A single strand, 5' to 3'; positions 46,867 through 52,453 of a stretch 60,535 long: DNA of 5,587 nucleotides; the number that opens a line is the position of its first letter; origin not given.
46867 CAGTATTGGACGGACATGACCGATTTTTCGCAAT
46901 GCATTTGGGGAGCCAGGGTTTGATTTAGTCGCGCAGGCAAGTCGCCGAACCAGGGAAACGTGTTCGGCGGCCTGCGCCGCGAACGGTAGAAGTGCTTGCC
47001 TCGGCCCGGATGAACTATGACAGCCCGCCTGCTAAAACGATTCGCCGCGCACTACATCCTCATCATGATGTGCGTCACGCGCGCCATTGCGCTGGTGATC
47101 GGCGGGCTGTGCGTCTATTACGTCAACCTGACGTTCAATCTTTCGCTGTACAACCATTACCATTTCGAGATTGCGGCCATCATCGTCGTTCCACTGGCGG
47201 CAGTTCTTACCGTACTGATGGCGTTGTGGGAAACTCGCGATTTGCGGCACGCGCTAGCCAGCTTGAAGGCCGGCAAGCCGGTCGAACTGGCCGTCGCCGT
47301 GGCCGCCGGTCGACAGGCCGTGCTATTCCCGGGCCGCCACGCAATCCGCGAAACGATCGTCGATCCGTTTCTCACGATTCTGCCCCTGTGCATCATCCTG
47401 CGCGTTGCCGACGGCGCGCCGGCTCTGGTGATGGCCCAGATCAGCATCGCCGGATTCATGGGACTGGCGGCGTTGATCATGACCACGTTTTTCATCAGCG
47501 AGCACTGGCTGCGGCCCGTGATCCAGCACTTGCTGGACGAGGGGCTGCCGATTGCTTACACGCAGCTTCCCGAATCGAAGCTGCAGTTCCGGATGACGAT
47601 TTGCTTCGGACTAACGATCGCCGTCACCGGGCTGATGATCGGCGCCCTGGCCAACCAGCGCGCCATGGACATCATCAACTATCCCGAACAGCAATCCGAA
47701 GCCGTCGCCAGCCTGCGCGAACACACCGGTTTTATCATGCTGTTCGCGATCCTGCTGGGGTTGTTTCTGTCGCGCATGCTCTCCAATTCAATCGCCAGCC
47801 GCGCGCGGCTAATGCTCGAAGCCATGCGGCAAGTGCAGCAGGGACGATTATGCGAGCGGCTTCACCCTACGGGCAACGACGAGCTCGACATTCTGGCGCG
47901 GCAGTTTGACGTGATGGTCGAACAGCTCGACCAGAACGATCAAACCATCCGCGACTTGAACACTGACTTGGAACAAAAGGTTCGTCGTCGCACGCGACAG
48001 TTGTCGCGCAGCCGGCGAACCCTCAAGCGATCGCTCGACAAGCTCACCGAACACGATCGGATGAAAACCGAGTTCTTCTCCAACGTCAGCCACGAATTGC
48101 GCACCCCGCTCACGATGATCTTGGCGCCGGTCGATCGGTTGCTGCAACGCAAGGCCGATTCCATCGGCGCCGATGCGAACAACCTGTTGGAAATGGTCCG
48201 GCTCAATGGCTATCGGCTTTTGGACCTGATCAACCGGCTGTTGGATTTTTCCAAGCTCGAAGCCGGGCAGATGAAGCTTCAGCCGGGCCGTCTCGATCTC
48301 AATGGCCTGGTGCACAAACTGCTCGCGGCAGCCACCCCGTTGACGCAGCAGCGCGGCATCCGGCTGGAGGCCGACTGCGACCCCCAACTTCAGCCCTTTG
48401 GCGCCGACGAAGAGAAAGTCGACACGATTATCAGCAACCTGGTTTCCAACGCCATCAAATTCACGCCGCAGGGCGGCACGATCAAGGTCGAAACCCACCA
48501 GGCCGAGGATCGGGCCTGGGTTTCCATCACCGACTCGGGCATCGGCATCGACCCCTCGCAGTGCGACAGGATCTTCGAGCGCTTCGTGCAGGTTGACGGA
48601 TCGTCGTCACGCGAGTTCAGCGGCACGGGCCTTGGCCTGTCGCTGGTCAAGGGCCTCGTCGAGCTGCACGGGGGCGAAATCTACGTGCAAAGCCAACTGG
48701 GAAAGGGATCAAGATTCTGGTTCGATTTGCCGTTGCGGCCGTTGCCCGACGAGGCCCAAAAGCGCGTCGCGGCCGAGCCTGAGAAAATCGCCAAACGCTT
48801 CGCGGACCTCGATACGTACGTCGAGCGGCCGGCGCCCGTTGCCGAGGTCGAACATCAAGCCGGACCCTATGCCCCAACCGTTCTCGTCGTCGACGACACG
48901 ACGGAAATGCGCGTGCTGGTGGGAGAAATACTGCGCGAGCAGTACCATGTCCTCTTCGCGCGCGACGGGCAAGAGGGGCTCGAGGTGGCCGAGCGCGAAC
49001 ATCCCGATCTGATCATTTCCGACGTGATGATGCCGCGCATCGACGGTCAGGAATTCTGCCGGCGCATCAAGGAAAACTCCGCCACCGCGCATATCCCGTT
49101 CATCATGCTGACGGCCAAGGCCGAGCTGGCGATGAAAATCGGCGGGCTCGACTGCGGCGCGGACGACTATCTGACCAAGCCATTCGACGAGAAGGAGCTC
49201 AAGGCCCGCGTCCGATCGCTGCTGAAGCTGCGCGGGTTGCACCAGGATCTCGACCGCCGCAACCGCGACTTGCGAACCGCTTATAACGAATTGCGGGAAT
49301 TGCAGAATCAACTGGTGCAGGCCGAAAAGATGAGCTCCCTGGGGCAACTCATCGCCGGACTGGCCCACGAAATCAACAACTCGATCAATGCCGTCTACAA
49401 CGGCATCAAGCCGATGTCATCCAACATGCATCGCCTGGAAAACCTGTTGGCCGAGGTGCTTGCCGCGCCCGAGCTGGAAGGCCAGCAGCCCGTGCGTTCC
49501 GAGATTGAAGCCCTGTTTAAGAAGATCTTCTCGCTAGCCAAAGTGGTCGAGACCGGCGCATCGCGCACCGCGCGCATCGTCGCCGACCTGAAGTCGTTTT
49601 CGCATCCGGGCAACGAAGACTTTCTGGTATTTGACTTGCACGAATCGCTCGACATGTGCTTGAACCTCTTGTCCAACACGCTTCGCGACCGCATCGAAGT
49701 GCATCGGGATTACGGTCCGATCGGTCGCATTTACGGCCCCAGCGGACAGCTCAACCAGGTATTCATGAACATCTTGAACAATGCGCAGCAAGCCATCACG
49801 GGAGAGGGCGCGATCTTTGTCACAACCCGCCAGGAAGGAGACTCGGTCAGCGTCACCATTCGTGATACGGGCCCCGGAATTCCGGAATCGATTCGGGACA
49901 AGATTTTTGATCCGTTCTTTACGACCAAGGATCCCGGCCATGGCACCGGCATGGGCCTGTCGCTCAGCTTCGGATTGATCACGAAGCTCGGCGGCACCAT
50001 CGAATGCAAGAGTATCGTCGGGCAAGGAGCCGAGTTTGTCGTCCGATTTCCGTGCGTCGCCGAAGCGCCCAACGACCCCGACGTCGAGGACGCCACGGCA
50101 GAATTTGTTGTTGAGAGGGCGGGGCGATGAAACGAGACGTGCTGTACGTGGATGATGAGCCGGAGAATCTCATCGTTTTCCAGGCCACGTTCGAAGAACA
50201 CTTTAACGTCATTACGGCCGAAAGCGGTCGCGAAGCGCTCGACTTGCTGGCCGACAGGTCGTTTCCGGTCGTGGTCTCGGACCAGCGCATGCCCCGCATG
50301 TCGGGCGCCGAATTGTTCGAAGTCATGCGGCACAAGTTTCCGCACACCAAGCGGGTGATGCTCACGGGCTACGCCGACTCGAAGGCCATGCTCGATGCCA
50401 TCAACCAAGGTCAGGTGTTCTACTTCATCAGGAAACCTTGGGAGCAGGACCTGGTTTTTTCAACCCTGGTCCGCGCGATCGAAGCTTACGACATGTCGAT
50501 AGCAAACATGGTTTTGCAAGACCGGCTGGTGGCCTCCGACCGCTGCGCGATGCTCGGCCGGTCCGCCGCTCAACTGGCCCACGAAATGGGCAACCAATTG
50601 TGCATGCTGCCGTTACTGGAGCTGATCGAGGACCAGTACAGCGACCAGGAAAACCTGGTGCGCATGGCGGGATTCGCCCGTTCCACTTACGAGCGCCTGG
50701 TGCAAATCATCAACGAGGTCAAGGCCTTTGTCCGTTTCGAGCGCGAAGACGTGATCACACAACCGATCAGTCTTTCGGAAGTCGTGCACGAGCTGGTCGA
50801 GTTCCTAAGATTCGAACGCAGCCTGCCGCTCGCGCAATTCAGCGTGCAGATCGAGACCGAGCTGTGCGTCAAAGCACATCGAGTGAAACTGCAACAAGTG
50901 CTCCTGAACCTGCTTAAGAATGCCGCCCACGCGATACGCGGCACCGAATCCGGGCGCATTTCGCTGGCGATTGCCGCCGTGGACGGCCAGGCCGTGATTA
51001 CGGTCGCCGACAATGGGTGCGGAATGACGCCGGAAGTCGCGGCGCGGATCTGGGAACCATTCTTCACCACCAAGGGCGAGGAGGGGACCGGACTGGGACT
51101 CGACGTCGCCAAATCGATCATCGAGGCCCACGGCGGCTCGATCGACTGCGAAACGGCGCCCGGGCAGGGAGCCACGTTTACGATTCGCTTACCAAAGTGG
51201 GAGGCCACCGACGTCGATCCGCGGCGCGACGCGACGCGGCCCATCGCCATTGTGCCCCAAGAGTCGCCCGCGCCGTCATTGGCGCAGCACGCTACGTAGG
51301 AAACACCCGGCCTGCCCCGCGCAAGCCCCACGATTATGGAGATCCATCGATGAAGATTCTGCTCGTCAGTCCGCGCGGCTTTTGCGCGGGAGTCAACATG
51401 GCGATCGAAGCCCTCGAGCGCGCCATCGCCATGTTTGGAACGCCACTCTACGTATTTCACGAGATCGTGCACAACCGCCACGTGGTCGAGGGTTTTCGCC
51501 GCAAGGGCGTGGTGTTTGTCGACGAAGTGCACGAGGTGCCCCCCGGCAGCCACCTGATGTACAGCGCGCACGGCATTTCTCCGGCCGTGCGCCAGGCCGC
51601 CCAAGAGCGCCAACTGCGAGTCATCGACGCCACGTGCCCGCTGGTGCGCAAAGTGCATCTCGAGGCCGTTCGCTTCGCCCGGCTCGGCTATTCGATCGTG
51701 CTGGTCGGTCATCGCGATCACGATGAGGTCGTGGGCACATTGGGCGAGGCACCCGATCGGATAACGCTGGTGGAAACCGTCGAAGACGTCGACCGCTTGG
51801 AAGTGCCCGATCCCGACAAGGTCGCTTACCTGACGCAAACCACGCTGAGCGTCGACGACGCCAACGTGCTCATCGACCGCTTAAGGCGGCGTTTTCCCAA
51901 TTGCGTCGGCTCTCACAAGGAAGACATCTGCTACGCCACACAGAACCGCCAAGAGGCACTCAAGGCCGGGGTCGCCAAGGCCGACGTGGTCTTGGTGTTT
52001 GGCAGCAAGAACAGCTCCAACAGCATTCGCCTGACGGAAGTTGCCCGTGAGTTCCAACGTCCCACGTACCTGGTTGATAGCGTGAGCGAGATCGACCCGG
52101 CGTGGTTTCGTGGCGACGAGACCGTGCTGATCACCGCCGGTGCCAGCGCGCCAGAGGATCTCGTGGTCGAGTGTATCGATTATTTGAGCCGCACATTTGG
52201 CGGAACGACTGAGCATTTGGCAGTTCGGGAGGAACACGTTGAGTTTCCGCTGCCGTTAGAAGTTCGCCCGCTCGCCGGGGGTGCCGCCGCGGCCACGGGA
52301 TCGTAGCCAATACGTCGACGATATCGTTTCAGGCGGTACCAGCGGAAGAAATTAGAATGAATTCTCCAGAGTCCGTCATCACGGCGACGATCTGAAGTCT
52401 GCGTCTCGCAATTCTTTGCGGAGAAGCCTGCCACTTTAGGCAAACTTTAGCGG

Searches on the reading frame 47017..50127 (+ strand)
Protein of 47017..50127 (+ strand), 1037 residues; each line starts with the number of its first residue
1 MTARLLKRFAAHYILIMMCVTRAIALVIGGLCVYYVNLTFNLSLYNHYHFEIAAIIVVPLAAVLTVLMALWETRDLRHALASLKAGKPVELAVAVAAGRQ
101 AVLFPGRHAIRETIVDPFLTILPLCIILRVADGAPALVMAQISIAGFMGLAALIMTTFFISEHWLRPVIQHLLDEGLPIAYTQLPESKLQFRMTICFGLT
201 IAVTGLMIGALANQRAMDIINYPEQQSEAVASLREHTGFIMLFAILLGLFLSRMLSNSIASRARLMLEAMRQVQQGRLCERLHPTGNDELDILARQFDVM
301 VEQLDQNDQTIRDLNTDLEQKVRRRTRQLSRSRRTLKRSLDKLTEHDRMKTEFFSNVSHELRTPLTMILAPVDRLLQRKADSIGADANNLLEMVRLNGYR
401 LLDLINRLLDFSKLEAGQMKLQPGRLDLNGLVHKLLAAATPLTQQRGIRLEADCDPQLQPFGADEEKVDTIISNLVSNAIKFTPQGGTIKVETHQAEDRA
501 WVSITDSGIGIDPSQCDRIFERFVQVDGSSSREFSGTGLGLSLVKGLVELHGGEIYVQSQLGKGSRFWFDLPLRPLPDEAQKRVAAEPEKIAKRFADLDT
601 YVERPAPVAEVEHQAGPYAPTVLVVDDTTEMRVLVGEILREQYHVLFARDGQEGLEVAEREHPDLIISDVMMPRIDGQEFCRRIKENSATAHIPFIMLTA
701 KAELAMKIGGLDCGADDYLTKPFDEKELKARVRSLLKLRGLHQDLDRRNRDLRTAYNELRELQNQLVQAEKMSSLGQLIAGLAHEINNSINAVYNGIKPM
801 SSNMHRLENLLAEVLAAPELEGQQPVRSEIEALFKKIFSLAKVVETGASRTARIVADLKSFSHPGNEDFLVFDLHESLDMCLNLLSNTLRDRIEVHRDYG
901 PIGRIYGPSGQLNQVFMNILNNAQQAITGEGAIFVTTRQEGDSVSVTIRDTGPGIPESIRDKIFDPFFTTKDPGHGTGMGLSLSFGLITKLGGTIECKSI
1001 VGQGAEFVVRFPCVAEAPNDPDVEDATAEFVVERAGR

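Call 8: search_protein_families(library=pfam, proteins=[window:47017-50127:+], max_evalue=0.001)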
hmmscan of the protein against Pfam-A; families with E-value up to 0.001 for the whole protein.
window:47017-50127:+ (1037 aa): 7 families
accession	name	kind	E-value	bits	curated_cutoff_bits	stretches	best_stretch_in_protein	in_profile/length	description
PF02518.31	HATPase_c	-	4.1e-58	195.1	26.4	2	464-574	2-110/111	Histidine kinase-, DNA gyrase B-, and HSP90-like ATPase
PF00072.30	Response_reg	-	2.9e-29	101.9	30.2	1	622-733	1-111/111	Response regulator receiver domain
PF00512.31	HisKA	-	3.3e-16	59.5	26.9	1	349-417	1-66/66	His Kinase A (phospho-acceptor) domain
PF13581.12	HATPase_c_2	-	9.7e-08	32.5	27.4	0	467-549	31-110/127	Histidine kinase-like ATPase domain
PF00672.30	HAMP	-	3.4e-07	30.9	25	1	255-305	2-52/53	HAMP domain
PF13589.12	HATPase_c_3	-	0.00042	20.8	25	0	471-540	6-76/137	Histidine kinase-, DNA gyrase B-, and HSP90-like ATPase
PF14501.12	HATPase_c_5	-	0.00043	20.6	22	0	912-996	6-87/102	GHKL domain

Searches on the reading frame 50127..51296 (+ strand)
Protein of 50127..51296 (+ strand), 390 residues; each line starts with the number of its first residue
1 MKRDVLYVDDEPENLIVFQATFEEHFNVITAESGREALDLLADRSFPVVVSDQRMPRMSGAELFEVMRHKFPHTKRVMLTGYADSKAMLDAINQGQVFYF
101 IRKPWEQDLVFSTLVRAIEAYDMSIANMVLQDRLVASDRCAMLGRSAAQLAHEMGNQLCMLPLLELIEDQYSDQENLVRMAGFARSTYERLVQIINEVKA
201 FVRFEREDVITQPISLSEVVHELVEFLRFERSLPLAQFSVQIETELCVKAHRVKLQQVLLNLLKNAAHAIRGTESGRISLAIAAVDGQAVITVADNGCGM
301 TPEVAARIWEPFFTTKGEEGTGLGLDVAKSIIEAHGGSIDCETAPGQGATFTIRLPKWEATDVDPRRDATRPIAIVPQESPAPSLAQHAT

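Call 8: search_protein_families(library=pfam, proteins=[window:50127-51296:+], max_evalue=0.001)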
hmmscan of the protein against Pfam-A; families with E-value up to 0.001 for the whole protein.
window:50127-51296:+ (390 aa): 2 families
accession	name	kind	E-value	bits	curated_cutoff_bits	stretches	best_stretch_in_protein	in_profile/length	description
PF02518.31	HATPase_c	-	3.5e-27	95.5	26.4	1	252-357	3-109/111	Histidine kinase-, DNA gyrase B-, and HSP90-like ATPase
PF00072.30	Response_reg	-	2.7e-19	69.8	30.2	1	5-110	1-106/111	Response regulator receiver domain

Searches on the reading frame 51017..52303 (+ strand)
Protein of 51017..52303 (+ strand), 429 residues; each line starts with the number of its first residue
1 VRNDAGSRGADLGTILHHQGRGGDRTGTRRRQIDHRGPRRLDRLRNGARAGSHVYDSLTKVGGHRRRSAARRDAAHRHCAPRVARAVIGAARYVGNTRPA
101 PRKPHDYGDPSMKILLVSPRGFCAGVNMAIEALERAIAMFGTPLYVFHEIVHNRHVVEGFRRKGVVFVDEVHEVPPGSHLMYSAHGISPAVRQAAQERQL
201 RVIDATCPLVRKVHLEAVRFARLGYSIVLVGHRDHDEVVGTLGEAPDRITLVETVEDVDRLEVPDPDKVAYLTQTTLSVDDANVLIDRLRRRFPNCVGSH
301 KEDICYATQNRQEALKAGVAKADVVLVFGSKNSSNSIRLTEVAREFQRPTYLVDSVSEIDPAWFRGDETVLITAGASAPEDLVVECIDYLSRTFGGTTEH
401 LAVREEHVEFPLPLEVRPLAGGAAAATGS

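Call 8: search_protein_families(library=pfam, proteins=[window:51017-52303:+], max_evalue=0.001)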
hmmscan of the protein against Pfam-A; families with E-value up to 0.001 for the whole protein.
window:51017-52303:+ (429 aa): 1 family
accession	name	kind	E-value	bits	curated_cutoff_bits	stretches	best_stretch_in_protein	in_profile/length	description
PF02401.23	LYTB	-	4.4e-89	298.7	24.5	1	114-390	1-266/267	LytB protein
